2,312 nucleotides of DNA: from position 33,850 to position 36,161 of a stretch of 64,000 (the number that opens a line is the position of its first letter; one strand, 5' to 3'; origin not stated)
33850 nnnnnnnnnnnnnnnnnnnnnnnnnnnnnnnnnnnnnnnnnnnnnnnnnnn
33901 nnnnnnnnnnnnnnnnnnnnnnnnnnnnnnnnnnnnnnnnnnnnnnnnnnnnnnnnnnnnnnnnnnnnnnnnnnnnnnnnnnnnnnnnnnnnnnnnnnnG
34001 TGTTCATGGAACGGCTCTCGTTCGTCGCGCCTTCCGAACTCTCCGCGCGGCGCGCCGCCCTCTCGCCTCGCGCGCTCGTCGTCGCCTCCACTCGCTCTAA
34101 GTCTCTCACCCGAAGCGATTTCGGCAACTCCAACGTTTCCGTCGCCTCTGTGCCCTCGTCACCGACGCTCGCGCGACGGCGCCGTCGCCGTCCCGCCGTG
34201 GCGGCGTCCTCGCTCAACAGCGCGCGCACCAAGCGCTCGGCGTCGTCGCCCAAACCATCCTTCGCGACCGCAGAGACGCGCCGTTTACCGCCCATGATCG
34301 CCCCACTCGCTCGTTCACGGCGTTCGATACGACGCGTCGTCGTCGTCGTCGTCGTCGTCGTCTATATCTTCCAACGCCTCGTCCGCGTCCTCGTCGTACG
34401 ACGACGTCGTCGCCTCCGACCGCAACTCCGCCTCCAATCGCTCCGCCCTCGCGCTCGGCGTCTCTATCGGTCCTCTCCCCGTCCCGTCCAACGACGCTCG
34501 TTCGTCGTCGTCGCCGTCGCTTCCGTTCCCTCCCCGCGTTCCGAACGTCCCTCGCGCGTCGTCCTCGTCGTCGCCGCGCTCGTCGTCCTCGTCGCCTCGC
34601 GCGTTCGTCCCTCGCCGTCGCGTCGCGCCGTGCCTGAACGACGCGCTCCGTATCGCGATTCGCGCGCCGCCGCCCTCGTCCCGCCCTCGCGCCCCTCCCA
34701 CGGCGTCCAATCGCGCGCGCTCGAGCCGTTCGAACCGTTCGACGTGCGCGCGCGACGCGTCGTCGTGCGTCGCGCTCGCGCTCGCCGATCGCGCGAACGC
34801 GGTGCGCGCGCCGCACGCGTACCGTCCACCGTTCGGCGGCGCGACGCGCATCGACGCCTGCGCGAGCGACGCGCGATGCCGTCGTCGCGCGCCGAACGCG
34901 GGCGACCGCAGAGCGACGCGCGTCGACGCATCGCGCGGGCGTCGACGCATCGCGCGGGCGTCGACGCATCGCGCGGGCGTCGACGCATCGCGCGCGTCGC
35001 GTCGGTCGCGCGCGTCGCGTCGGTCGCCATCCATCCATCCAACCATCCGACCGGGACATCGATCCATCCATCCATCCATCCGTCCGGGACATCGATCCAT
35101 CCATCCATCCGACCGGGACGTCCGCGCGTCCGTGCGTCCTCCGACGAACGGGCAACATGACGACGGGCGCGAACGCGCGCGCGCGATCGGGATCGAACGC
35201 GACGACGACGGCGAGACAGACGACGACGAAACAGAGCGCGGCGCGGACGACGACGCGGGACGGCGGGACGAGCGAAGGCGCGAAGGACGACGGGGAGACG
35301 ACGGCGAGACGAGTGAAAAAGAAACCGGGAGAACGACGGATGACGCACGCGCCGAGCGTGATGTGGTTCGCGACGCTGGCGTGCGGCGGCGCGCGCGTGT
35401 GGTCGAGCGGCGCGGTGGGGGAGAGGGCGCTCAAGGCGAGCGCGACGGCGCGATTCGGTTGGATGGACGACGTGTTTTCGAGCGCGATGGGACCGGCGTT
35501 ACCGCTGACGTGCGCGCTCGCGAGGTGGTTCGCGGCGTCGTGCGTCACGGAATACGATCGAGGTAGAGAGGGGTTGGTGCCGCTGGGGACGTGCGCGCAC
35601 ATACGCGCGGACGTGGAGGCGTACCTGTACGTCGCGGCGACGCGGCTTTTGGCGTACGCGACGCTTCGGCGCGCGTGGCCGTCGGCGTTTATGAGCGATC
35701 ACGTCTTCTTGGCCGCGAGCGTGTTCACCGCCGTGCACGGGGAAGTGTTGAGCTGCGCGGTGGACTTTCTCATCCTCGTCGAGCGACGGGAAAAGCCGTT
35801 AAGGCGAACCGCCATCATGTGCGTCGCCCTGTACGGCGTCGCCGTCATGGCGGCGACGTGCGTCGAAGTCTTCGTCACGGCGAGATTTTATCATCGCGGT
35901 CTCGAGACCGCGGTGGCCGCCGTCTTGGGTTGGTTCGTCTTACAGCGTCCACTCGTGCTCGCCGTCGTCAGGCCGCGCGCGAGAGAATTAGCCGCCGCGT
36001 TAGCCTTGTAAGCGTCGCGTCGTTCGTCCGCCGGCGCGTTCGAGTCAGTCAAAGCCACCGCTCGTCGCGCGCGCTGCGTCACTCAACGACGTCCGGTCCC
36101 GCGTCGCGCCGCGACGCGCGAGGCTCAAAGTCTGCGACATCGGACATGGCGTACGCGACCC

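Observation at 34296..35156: Unusually long, repeat-packed divergent promoter between DNA polymerase lambda and a membrane-protein gene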

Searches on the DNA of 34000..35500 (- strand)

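Call 65: search_rna_families(source=window, start=34000, end=35500, threshold=evalue, max_evalue=1)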
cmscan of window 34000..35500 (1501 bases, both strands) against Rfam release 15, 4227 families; matches with E-value up to 1: 3.
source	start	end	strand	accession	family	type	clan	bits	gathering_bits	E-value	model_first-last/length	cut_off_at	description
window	34763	34809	+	RF04076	mir-H11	Gene; miRNA;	-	23.8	70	0.18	1-72/72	no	mir-H11 microRNA precursor family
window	34350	34409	+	RF00498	EAV_LTH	Cis-reg; leader;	-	20.1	70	0.092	1-45/45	no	Equine arteritis virus leader TRS hairpin (LTH)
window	34932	34994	+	RF04104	MIR918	Gene; miRNA;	-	19.8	268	0.92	1-265/265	no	MIR918 microRNA precursor family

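Call 72: search_rna_families(source=L013, start=9250, end=10050, threshold=evalue, max_evalue=1)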
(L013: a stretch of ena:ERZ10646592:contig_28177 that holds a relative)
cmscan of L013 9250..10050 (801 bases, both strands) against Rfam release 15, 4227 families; matches with E-value up to 1: 4.
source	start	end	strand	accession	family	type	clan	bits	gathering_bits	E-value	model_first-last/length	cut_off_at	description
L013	9748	9783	-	RF03934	mir-m107-1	Gene; miRNA;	-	24.9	83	0.041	1-65/65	no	mir-m107-1 microRNA precursor family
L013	9748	9783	+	RF03934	mir-m107-1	Gene; miRNA;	-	23.1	83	0.11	1-65/65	no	mir-m107-1 microRNA precursor family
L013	9531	9614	+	RF03771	mir-341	Gene; miRNA;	-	19.1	90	0.4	1-96/96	no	mir-341 microRNA precursor family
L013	9688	9719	-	RF00261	IRES_L-myc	Cis-reg; IRES;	-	17.2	60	0.55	52-83/221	no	L-myc internal ribosome entry site (IRES)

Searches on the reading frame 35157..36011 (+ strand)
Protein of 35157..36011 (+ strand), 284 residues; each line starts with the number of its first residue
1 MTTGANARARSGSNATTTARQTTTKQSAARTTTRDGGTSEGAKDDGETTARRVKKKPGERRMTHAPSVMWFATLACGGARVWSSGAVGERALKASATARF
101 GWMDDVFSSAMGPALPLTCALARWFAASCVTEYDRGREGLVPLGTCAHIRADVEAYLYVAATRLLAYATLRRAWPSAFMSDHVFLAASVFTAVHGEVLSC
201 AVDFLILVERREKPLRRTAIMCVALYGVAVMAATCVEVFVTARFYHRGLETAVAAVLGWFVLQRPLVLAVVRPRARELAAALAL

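Call 7: find_encoding_contigs(protein=window:35157-36011:+, flank=10000, max_places=6)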
Protein window:35157-36011:+ (284 aa): 23 contigs read that carry it; 6 places shown.
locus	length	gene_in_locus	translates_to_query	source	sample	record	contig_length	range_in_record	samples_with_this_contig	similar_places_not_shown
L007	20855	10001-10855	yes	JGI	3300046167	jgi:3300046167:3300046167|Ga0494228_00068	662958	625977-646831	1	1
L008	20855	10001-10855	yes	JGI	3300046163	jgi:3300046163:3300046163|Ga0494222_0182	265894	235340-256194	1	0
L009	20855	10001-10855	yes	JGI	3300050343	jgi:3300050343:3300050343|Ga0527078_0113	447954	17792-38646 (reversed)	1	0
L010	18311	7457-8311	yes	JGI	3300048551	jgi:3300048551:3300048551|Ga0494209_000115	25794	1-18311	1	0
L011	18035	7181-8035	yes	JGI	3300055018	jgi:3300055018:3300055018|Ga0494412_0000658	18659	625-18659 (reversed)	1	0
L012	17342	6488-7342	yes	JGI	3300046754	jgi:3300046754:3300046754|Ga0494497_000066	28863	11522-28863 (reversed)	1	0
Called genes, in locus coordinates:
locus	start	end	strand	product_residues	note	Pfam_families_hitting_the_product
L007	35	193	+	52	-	PF00127:Copper-bind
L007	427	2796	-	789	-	PF23161:HTH_RNase_II, PF00773:RNB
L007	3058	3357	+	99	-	-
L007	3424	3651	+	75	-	-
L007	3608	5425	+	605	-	PF22379:OB_MCM10, PF09329:zf-primase, PF24863:zf-CCCH_Mcm10 (weak)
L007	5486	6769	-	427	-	PF02096:60KD_IMP, PF13428:TPR_14 (faint), PF07719:TPR_2 (faint), PF13181:TPR_8 (faint)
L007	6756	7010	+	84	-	-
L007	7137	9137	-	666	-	PF00533:BRCT (weak), PF14716:HHH_8, PF10391:DNA_pol_lambd_f, PF14792:DNA_pol_B_palm, PF14791:DNA_pol_B_thumb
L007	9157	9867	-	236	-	-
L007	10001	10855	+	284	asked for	-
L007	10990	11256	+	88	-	-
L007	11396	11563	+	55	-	-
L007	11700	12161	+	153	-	PF14712:Snapin_Pallidin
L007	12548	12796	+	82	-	-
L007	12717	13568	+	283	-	-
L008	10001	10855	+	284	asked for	-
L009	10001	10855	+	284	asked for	-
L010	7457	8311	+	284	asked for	-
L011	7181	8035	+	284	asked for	-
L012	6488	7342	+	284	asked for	-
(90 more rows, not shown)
